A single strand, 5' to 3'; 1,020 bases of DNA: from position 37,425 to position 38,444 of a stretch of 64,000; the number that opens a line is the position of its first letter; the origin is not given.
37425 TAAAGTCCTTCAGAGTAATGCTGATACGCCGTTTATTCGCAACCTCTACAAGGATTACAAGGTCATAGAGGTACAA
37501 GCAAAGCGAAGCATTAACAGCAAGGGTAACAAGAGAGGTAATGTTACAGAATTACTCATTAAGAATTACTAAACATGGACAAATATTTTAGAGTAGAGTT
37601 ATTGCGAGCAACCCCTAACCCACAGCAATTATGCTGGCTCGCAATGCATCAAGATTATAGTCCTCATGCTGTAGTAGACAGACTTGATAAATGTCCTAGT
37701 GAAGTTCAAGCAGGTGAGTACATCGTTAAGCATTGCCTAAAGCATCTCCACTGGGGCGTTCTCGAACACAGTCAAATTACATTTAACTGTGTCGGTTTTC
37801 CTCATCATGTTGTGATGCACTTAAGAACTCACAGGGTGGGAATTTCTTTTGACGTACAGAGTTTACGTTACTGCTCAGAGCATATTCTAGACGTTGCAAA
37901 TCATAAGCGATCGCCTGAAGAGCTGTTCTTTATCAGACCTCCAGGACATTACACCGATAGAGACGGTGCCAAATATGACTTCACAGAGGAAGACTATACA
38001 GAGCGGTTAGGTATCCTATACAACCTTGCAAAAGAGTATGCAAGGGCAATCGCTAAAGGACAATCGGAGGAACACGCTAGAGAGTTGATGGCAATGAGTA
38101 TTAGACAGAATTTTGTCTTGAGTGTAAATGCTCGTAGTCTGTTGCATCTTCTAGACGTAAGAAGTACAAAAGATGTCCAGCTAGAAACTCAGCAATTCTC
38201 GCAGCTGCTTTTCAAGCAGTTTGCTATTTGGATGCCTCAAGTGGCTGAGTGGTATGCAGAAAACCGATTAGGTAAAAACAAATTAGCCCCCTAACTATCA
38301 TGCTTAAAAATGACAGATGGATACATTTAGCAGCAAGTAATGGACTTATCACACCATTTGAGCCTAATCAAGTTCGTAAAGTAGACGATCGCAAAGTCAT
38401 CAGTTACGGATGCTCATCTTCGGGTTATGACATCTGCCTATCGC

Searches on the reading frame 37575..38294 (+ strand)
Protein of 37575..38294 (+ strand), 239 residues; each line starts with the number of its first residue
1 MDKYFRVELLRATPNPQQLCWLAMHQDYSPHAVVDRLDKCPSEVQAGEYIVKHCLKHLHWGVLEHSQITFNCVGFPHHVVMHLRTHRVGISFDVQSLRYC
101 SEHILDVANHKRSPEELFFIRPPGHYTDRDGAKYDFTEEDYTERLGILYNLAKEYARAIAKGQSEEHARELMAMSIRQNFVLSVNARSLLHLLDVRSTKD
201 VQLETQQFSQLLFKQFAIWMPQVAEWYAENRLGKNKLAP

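Call 74: search_protein_families(library=pfam, proteins=[window:37575-38294:+], max_evalue=0.01)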
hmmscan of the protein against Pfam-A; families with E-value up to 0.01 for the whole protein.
window:37575-38294:+ (239 aa): 1 family
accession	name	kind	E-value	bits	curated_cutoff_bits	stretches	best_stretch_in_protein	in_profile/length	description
PF02511.20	Thy1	-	9.8e-37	127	24.8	1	8-222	1-191/191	Thymidylate synthase complementing protein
